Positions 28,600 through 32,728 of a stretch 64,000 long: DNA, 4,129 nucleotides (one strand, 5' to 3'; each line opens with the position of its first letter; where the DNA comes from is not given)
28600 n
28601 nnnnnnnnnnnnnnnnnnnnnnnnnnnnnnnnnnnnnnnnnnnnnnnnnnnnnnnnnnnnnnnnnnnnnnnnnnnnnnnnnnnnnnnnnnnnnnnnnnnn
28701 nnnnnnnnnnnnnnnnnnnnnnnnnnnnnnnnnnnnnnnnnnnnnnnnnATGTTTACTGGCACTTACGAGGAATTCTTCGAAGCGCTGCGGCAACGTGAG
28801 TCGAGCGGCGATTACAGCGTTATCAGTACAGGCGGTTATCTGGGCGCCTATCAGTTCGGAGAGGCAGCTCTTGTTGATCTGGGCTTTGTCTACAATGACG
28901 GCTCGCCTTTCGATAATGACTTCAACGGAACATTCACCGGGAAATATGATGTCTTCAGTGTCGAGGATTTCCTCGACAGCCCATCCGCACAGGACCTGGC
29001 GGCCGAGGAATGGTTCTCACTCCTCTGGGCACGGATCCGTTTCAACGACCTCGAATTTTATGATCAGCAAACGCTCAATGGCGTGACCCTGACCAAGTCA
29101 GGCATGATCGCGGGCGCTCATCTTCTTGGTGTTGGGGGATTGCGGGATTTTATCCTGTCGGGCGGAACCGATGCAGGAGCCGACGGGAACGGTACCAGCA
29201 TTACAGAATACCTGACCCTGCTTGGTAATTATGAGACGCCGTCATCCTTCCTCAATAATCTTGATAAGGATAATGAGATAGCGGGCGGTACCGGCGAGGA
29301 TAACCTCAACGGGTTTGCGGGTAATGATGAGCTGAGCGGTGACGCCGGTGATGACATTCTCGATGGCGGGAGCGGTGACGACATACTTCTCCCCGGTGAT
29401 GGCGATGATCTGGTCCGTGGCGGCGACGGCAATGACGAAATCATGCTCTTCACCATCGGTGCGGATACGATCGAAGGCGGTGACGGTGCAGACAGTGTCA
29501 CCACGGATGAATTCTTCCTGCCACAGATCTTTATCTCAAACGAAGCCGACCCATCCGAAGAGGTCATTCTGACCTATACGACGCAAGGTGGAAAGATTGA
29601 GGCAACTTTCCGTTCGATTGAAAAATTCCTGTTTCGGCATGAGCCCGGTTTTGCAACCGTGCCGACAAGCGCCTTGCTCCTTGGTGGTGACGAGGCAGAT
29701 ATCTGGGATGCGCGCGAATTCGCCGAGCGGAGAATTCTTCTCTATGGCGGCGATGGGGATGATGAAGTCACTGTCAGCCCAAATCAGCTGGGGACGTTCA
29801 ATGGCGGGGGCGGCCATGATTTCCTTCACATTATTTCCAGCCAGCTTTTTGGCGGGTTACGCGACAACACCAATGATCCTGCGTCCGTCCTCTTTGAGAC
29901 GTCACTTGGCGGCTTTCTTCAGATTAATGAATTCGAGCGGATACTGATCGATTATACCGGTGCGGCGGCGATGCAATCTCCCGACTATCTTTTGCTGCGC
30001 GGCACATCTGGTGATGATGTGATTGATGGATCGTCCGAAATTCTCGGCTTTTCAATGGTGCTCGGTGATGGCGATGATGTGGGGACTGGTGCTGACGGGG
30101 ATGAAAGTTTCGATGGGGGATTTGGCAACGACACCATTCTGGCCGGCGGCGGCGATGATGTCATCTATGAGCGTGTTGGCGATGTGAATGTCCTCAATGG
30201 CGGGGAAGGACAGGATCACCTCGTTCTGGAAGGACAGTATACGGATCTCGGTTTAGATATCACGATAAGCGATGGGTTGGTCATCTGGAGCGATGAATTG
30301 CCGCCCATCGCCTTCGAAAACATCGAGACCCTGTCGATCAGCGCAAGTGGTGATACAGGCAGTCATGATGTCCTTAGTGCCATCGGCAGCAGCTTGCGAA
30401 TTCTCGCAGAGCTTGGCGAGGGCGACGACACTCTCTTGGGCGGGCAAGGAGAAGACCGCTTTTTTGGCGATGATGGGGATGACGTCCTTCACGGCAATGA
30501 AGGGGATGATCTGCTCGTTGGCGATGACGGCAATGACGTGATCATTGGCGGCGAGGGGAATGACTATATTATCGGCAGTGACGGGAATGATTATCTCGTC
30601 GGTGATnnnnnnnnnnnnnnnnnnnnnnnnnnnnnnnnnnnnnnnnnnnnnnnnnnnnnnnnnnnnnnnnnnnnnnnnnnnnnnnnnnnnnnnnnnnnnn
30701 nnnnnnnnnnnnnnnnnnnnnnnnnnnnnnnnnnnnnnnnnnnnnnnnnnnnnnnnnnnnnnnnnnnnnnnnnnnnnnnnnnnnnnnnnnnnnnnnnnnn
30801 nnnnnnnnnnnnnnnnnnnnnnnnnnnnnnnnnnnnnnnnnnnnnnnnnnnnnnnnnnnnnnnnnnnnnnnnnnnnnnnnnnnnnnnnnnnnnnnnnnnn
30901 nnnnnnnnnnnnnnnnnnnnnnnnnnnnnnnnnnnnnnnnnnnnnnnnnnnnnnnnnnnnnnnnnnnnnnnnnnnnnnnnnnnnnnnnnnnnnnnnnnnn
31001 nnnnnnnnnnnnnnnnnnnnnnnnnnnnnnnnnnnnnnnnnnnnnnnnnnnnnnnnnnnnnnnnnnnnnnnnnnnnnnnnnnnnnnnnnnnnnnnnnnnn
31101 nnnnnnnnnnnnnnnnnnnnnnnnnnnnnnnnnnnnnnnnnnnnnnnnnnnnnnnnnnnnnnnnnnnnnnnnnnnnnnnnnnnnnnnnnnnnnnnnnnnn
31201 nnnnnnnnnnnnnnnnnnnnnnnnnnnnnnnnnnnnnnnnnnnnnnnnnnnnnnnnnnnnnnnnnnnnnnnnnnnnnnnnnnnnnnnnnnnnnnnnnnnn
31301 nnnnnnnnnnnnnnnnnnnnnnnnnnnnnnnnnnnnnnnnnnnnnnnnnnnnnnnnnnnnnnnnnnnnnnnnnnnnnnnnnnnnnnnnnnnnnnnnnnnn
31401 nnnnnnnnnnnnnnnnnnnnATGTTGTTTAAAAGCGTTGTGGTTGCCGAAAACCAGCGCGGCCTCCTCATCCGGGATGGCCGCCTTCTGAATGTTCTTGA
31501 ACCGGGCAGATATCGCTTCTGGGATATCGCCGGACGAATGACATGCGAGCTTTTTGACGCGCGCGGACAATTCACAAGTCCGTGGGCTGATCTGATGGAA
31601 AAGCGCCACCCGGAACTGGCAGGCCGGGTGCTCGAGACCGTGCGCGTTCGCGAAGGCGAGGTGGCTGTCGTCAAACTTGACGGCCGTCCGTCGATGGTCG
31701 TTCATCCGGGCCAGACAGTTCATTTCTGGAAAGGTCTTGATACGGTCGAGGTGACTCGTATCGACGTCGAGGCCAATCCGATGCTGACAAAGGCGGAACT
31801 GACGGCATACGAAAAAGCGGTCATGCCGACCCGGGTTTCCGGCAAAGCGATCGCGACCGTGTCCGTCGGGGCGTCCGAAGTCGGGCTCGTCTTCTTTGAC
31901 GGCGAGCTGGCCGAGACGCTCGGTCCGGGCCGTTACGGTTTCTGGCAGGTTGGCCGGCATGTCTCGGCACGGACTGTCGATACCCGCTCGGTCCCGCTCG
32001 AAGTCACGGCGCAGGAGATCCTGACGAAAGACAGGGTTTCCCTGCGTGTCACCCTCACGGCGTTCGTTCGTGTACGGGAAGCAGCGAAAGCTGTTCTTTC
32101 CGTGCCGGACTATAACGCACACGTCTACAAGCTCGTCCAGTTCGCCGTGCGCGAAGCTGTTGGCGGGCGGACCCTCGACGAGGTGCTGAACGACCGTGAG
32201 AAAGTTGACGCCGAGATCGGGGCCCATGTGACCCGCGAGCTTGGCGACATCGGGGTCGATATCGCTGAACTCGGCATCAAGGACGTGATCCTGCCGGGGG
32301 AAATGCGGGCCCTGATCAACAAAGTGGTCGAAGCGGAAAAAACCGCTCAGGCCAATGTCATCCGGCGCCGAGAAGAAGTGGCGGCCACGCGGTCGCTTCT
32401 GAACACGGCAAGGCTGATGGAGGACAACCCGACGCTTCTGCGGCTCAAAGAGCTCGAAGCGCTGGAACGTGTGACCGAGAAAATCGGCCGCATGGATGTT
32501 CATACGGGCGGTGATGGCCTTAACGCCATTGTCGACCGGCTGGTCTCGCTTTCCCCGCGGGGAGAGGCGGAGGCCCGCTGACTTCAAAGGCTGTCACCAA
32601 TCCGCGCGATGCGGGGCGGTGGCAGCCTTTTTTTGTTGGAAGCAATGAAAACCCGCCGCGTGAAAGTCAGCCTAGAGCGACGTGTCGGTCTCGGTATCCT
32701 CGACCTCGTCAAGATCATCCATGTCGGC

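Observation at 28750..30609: RTX-repeat protein with an N-terminal Rpf-like transglycosylase domain, lacking both a signal peptide and a C-terminal T1SS signal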

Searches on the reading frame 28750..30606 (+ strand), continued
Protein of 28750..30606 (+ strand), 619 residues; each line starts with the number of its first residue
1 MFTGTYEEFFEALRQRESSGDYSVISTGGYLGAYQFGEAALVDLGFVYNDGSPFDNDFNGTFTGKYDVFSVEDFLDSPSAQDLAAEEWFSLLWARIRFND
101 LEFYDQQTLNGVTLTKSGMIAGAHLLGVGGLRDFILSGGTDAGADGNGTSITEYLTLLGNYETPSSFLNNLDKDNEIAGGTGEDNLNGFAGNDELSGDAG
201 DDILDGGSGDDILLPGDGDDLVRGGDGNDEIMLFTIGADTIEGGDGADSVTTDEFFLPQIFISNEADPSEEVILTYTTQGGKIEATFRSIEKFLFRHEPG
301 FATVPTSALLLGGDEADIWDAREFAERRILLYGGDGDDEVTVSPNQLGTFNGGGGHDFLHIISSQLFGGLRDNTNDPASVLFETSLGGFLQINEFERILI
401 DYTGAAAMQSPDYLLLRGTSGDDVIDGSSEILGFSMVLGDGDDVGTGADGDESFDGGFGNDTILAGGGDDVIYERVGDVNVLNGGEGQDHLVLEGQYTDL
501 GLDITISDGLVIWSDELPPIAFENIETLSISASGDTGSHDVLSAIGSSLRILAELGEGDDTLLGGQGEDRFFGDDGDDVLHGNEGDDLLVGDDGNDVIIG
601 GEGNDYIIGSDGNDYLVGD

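Call 58: predict_structure(alignment_id=A4)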
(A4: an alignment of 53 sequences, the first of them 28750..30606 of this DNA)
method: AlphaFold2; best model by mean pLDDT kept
length: 619 residues; sequences in the alignment: 53
mean_pLDDT: 77.4   pTM: 0.55
mean pLDDT of the five models: 77.4, 76.1, 75.5, 74.8, 74.2
residues with pLDDT >= 90: 291; 70-90: 109; 50-70: 113; < 50: 106
segments of 3 or more residues with pLDDT < 50: 256-269, 277-282, 296-308, 364-381, 383-389, 393-411, 498-502, 513-526, 533-536
pLDDT, mean of each block of 10 residues (from residue 1): 89 96 96 96 97 92 97 98 98 98 97 98 97 96 90 97 97 97 96 97 98 96 97 88 93 58 42 52 60 54 45 60 57 63 63 60 42 41 47 37 31 72 79 81 88 88 89 76 84 63 51 39 45 50 61 79 87 92 93 95 94 92
secondary structure, 60 per line:
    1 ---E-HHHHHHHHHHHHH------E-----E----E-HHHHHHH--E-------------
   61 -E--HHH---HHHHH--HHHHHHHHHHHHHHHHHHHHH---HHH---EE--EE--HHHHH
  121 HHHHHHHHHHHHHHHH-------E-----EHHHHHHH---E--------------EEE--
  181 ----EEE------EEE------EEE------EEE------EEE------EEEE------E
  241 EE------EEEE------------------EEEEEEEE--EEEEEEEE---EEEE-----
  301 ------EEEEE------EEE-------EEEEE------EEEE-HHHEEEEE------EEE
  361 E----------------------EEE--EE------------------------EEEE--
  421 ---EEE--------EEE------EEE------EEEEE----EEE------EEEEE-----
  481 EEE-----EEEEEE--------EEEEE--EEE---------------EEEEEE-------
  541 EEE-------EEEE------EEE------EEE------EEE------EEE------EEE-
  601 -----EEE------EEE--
elements in order: H6-18 H38-44 H71-75 H78-98 H116-136 H151-157 E176-178 E185-187 E194-196 E203-205 E212-214 E221-223 E230-233 E240-242 E249-252 E271-278 E281-288 E292-295 E307-311 E318-320 E328-332 E339-342 E347-351 E358-361 E384-386 E415-418 E424-426 E435-437 E444-446 E453-457 E462-464 E471-475 E481-483 E489-494 E503-507 E510-512 E528-533 E541-543 E551-554 E561-563 E570-572 E579-581 E588-590 E597-599 E606-608 E615-617
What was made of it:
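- On RTX proteins / T1SS substrates: Modelled as beta-rolls (call 58).
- This one has none (call 58).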

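Call 67: list_cluster_members(proteins=[P0001])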
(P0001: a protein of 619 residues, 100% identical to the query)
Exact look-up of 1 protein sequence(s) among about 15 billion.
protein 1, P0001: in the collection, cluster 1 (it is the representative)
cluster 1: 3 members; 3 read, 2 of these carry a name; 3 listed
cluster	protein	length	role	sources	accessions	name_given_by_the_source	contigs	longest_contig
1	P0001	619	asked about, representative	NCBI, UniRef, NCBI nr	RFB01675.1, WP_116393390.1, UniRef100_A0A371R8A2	calcium-binding protein [Parvularcula marina] | Calcium-binding protein n=1 Tax=Parvularcula marina TaxID=2292771 RepID=A0A371R8A2_9PROT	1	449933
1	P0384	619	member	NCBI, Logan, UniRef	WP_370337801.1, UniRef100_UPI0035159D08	hypothetical protein [Parvularcula marina] | hypothetical protein n=1 Tax=Parvularcula marina TaxID=2292771 RepID=UPI0035159D08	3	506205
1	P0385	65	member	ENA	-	-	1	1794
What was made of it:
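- The gene is seen in independent assemblies (call 67). That variant is seen on 3 contigs (call 67).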

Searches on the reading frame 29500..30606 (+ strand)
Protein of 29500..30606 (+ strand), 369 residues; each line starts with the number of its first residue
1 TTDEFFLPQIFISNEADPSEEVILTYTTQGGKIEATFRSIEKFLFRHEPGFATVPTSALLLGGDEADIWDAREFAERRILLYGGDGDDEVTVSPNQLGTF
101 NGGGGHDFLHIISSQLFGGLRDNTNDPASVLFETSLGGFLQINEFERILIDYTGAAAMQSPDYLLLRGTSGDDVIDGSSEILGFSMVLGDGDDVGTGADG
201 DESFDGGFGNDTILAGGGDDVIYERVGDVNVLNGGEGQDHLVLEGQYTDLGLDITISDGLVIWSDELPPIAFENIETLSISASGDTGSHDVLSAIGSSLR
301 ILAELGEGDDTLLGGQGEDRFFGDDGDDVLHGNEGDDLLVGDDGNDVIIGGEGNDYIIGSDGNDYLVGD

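Call 59: find_homologous_proteins(query=window:29500-30606:+)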
Query window:29500-30606:+ (369 aa): 4709 proteins with E <= 0.001 among 8000 candidates; the best 120 are listed.
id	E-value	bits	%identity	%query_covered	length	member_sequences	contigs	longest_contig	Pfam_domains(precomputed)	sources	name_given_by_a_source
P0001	6.6e-240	814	100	100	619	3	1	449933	PF00353.26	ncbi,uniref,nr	ncbi:calcium-binding protein [Parvularcula marina]|uniref:Calcium-binding protein n=1 Tax=Parvularcu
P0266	3.2e-35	140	57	17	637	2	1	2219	PF00353.26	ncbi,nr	ncbi:MAG: hypothetical protein F6J86_42005, partial [Symploca sp. SIO1B1]|nr:hypothetical protein [S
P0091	6.2e-32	129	40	47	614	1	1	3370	PF06119.20,PF00353.26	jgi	jgi:Ca2+-binding RTX toxin-like protein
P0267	6.2e-31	126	33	55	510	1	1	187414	PF00353.26,PF13946.12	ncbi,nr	ncbi:MAG: DUF4214 domain-containing protein [Burkholderiaceae bacterium]|nr:DUF4214 domain-containin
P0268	6.9e-29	119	29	90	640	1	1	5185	PF13448.12,PF00353.26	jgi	jgi:serralysin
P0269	7.3e-29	119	38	55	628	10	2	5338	PF13448.12,PF00353.26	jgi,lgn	-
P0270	2.4e-28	117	39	46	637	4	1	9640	PF00353.26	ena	-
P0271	3.4e-28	117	39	55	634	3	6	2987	PF00353.26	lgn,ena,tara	tara:strand:- start:96 stop:2000 length:1905 start_codon:yes stop_codon:yes gene_type:complete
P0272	6.0e-28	116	35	55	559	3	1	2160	PF00353.26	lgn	-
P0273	7.2e-28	116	37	55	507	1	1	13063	PF00353.26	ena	-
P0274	2.1e-27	114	33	48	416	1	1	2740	PF00353.26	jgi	jgi:Ca2+-binding RTX toxin-like protein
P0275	3.5e-27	114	32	49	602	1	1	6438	PF00353.26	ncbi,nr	ncbi:MAG: hypothetical protein NZM07_03110, partial [Elioraea sp.]|nr:hypothetical protein [Elioraea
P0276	8.8e-27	112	35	55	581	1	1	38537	PF00353.26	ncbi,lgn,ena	-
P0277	1.2e-26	112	34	55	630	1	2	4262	PF00353.26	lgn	-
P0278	1.6e-26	111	37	55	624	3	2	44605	PF13448.12,PF00353.26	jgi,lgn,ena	-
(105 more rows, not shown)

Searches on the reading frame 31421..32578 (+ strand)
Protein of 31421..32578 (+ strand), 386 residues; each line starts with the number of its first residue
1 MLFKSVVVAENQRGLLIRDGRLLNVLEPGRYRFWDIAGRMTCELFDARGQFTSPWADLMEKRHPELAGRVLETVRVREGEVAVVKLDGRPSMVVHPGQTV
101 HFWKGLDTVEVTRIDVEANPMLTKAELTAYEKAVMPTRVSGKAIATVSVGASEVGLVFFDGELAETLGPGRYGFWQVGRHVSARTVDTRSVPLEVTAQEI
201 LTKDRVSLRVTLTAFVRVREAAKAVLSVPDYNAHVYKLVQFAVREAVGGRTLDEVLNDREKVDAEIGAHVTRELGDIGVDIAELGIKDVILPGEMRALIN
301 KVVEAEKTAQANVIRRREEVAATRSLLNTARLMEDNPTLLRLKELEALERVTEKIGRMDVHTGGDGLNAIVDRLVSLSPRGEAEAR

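Call 27: search_protein_families(library=pfam, proteins=[window:31421-32578:+], max_evalue=0.001)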
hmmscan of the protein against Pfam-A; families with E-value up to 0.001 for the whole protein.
window:31421-32578:+ (386 aa): 2 families
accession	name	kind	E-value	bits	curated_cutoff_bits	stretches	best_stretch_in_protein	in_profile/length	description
PF01145.31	Band_7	-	1.8e-35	123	23.6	1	148-319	2-175/176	SPFH domain / Band 7 family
PF13421.11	Band_7_1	-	0.00017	21.8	24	0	238-303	140-207/211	SPFH domain-Band 7 family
